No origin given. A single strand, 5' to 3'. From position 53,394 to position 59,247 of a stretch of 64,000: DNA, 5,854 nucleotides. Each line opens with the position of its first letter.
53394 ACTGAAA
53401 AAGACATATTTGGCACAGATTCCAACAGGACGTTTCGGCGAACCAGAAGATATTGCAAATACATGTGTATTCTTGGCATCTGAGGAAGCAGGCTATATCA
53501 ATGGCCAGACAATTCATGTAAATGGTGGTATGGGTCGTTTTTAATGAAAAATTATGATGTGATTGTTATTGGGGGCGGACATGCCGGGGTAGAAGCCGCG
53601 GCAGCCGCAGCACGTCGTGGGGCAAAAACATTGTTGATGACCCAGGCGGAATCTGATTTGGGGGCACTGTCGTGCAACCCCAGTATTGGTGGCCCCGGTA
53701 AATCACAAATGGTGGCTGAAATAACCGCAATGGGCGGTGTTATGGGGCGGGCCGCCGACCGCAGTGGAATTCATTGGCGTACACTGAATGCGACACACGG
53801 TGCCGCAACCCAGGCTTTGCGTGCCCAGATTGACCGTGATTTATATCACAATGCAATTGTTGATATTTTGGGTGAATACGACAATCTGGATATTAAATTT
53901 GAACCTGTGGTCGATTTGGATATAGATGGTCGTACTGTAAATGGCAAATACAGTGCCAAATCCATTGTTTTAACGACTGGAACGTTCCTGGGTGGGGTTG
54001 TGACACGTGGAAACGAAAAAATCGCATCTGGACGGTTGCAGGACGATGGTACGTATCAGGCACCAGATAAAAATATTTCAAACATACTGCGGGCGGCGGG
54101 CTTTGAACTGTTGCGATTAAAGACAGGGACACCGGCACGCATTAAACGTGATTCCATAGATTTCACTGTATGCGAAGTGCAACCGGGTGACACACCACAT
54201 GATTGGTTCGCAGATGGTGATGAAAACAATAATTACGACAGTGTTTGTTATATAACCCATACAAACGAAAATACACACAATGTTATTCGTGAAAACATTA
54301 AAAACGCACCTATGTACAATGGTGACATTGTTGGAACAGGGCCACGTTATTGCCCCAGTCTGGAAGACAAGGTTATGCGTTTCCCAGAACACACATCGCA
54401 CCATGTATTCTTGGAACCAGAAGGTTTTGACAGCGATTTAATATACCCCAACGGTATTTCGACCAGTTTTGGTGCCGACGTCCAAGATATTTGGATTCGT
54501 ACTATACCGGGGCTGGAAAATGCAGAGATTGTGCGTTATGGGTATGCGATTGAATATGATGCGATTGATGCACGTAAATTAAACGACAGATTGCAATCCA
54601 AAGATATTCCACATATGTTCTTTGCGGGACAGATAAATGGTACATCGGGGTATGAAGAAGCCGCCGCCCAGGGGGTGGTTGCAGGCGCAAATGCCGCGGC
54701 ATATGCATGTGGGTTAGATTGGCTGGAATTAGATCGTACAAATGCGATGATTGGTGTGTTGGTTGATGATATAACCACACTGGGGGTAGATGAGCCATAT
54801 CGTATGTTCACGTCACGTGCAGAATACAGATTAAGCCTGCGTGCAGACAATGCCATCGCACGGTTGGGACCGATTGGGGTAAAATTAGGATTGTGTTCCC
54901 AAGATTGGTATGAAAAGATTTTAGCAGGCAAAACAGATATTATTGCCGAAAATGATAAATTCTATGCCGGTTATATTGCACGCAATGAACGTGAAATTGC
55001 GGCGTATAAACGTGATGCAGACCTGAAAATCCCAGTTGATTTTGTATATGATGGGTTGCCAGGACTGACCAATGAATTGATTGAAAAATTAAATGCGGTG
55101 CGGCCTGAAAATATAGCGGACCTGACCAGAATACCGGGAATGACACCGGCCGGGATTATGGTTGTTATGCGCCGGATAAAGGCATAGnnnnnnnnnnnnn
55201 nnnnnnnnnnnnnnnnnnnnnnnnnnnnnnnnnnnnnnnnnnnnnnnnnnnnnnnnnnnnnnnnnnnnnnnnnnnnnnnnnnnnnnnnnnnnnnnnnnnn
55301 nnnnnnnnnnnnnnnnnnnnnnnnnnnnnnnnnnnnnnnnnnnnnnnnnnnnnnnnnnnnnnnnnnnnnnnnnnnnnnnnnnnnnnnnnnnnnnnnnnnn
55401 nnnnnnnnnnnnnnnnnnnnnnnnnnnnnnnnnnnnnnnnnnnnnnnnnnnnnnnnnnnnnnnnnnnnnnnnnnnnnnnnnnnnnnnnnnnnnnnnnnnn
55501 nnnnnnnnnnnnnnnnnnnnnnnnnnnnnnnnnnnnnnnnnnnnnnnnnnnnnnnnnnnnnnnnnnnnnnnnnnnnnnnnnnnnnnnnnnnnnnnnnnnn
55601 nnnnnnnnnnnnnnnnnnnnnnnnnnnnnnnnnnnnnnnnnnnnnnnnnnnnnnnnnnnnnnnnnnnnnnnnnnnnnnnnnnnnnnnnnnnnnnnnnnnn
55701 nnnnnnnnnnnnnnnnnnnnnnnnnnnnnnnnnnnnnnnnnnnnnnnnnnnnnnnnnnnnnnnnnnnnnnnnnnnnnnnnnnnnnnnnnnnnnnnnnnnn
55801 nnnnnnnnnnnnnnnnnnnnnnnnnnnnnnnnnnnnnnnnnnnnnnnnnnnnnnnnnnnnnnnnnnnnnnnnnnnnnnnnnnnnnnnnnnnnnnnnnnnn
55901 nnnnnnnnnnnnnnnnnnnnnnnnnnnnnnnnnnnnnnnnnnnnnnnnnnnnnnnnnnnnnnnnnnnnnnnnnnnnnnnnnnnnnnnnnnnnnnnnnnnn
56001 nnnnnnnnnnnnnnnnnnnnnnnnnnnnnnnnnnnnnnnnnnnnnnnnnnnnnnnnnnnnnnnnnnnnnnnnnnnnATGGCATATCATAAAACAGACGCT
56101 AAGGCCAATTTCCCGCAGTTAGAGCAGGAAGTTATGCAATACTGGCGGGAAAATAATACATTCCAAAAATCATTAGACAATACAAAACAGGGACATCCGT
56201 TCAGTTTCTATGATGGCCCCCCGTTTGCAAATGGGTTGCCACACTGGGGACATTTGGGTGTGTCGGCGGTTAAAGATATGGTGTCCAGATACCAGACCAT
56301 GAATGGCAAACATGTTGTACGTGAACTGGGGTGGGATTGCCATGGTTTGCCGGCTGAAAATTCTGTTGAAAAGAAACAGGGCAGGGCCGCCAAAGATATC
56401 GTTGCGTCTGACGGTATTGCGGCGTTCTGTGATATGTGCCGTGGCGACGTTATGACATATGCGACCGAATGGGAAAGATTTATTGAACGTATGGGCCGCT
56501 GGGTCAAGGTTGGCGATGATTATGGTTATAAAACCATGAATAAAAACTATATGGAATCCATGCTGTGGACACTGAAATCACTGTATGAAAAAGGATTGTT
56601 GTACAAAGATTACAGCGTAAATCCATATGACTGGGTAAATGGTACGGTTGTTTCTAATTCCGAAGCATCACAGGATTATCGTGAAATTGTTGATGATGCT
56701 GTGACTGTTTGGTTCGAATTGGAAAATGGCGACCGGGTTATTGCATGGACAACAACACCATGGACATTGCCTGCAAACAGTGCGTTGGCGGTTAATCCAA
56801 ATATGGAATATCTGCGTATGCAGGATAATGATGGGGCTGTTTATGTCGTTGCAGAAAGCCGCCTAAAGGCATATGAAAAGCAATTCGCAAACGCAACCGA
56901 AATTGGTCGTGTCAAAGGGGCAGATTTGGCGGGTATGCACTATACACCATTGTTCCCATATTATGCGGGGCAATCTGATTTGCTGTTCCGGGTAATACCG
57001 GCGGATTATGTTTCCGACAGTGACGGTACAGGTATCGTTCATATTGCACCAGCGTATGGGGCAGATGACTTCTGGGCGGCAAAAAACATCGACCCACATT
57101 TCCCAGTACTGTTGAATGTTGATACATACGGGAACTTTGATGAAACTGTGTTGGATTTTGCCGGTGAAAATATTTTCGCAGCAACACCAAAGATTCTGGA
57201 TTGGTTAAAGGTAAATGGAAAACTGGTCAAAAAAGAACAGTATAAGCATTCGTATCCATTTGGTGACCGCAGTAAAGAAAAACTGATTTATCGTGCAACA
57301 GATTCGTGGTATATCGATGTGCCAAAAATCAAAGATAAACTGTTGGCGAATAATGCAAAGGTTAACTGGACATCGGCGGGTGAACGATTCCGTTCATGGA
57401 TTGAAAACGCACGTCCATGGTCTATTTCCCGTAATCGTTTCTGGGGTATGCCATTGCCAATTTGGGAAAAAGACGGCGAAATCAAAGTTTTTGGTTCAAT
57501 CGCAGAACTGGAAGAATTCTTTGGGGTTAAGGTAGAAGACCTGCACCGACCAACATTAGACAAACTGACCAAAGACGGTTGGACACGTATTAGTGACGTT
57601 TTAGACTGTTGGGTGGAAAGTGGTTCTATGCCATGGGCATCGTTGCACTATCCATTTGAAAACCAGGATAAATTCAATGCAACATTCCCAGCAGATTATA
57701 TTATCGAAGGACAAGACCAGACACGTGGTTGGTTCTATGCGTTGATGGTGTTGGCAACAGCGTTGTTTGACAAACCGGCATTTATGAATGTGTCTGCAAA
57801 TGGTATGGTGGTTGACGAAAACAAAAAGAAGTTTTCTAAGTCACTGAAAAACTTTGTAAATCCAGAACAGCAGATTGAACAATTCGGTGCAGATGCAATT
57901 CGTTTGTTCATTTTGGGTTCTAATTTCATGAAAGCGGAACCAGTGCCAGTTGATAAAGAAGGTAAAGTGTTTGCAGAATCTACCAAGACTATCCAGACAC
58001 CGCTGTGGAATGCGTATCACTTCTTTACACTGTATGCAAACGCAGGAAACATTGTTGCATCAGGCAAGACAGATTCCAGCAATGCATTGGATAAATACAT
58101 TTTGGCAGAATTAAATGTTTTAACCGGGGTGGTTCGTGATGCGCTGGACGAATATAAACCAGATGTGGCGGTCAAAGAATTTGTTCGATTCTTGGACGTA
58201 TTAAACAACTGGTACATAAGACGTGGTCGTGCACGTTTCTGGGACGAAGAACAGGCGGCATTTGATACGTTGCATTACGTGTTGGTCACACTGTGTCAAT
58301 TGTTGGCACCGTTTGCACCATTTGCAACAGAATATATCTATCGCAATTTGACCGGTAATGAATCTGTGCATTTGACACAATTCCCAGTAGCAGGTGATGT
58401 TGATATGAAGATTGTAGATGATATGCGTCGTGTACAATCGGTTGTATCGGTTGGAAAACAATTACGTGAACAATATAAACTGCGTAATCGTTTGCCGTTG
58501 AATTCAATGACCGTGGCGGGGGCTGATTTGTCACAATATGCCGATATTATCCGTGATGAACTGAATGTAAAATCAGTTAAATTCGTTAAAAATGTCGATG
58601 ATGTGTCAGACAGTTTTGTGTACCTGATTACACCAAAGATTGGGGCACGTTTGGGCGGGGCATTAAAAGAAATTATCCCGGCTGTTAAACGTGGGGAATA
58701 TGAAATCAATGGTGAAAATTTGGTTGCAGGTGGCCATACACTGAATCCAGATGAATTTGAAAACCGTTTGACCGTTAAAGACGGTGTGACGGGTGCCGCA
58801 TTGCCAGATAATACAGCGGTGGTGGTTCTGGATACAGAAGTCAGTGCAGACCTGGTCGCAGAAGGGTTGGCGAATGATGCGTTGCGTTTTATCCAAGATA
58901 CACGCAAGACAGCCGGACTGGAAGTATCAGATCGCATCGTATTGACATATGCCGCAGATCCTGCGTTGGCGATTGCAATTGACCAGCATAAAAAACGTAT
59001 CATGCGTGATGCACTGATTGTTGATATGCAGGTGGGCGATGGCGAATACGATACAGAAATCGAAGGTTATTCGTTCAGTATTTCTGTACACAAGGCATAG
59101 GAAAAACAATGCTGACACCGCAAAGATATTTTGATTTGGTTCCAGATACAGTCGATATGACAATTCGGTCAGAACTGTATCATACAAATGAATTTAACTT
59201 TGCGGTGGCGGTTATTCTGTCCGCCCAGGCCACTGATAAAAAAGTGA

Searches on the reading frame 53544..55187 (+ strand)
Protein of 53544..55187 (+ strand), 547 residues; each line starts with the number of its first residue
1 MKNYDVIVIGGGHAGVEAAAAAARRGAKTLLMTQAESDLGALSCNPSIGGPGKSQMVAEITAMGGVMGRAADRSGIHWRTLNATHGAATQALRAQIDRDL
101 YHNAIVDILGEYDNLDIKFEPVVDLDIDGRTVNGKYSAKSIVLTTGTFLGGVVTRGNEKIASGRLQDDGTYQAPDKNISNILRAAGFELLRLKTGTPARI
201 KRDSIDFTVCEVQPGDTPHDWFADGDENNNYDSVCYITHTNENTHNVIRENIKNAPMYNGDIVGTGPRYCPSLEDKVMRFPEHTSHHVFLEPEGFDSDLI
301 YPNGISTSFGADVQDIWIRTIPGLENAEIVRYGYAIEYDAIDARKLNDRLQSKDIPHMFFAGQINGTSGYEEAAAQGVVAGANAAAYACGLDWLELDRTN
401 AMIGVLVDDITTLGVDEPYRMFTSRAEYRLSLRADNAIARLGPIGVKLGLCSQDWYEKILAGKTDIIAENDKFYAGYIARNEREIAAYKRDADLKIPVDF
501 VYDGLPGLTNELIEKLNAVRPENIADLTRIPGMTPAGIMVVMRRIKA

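Call 7: search_protein_families(library=ncbifam, proteins=[window:53544-55187:+])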
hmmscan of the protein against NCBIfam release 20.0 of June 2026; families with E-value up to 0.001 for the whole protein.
window:53544-55187:+ (547 aa): 30 families (the best 25 are shown)
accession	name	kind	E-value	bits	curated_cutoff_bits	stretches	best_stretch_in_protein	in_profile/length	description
TIGR00136.1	mnmG_gidA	equivalog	2.7e-194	647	524.85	2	4-467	1-468/616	tRNA uridine-5-carboxymethylaminomethyl(34) synthesis enzyme MnmG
NF003739.0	PRK05335.1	equivalog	3.4e-26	92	262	1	306-412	282-388/441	methylenetetrahydrofolate--tRNA-(uracil(54)-C(5))-methyltransferase (FADH(2)-oxidizing) TrmFO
TIGR00137.1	gid_trmFO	equivalog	1.1e-23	83.8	428.65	1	304-413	277-386/433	FADH(2)-oxidizing methylenetetrahydrofolate--tRNA-(uracil(54)-C(5))-methyltransferase TrmFO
TIGR01421.1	gluta_reduc_1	equivalog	1.9e-07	30.7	556.15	1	2-147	1-139/450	glutathione-disulfide reductase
NF004776.0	PRK06116.1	equivalog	5e-07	29.1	480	1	1-147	2-141/450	glutathione-disulfide reductase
TIGR02032.1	GG-red-SF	subfamily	5e-06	26.4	158.8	1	4-59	1-55/297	geranylgeranyl reductase family protein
NF006130.0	PRK08274.1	equivalog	5.8e-06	25.4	369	1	2-38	4-40/467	FAD-dependent tricarballylate dehydrogenase TcuA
NF041160.1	DGGPL_Thplmales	equivalog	6.8e-06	25.2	780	1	1-40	1-39/396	digeranylgeranylglycerophospholipid reductase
TIGR01350.1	lipoamide_DH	equivalog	1.4e-05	24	408.8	1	3-147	1-141/461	dihydrolipoyl dehydrogenase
NF003725.0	PRK05329.2-4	equivalog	1.6e-05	24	345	0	2-35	7-40/429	glycerol-3-phosphate dehydrogenase subunit GlpB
NF003720.0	PRK05329.1-3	equivalog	1.6e-05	23.8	313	1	3-39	2-38/437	glycerol-3-phosphate dehydrogenase subunit GlpB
NF004943.0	PRK06292.2-1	equivalog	4.3e-05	22.5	432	0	1-147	1-141/456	dihydrolipoyl dehydrogenase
NF005691.0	PRK07494.1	equivalog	7.9e-05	21.4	459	1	2-35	7-40/404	UbiH/UbiF family hydroxylase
NF004939.0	PRK06292.1-1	equivalog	8.2e-05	21.5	435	0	2-36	4-38/476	dihydrolipoyl dehydrogenase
TIGR03997.1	mycofact_OYE_2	equivalog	8.2e-05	21.2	793.15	1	5-50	381-426/645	mycofactocin system FadH/OYE family oxidoreductase 2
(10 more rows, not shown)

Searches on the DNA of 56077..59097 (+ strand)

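Call 73: search_rna_families(sources=[L132, L133, L189, L046], threshold=evalue, max_evalue=1)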
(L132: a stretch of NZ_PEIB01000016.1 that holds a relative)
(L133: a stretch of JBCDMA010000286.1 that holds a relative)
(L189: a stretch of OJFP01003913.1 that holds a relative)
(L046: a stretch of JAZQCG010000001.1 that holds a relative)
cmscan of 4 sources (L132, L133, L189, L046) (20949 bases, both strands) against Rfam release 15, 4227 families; matches with E-value up to 1: 13.
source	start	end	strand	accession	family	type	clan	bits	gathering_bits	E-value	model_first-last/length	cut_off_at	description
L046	1287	1359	+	RF00005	tRNA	Gene; tRNA;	CL00001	70.2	29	8.9e-14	1-71/71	no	tRNA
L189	243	324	+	RF00624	P9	Gene;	-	50.6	43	2.7e-08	1-74/74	no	Pseudomonas sRNA P9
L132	1348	1431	+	RF00624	P9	Gene;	-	48.4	43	9.8e-08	1-74/74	no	Pseudomonas sRNA P9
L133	1068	1145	+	RF00624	P9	Gene;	-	44.7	43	9.3e-07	1-74/74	no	Pseudomonas sRNA P9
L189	295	379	-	RF01859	Phe_leader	Cis-reg; leader;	-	32.4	55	0.058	1-125/125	no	Phenylalanine leader peptide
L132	1350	1436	+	RF01859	Phe_leader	Cis-reg; leader;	-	31.1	55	0.11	1-125/125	no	Phenylalanine leader peptide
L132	1350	1436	+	RF00513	Trp_leader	Cis-reg; leader;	-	28.4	41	0.038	1-100/100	no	Tryptophan operon leader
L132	1398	1498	-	RF01772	rnk_pseudo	Cis-reg; leader;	-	26.8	55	0.76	1-108/108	no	Pseudomonas rnk leader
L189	238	330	+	RF00506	Thr_leader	Cis-reg; leader;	-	26.5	55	0.3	1-118/118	no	Threonine operon leader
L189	300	368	-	RF00624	P9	Gene;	-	26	43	0.071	1-74/74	no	Pseudomonas sRNA P9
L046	2039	2078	+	RF01345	CRISPR-DR35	Gene; CRISPR;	-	25.5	35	0.34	1-36/36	no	CRISPR RNA direct repeat element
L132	1322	1437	+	RF00506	Thr_leader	Cis-reg; leader;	-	25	55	0.65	1-118/118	no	Threonine operon leader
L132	1379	1434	+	RF00512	Leu_leader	Cis-reg; leader;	-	23.1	50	0.7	1-148/148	no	Leucine operon leader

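Call 75: search_rna_families(source=L132, start=1250, end=1520, threshold=gathering, show_alignments=1)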
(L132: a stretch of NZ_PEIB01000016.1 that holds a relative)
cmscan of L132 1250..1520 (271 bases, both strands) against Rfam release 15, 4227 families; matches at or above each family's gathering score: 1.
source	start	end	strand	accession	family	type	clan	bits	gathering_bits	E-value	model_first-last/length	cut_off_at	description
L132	1348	1431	+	RF00624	P9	Gene;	-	48.4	43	1.3e-09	1-74/74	no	Pseudomonas sRNA P9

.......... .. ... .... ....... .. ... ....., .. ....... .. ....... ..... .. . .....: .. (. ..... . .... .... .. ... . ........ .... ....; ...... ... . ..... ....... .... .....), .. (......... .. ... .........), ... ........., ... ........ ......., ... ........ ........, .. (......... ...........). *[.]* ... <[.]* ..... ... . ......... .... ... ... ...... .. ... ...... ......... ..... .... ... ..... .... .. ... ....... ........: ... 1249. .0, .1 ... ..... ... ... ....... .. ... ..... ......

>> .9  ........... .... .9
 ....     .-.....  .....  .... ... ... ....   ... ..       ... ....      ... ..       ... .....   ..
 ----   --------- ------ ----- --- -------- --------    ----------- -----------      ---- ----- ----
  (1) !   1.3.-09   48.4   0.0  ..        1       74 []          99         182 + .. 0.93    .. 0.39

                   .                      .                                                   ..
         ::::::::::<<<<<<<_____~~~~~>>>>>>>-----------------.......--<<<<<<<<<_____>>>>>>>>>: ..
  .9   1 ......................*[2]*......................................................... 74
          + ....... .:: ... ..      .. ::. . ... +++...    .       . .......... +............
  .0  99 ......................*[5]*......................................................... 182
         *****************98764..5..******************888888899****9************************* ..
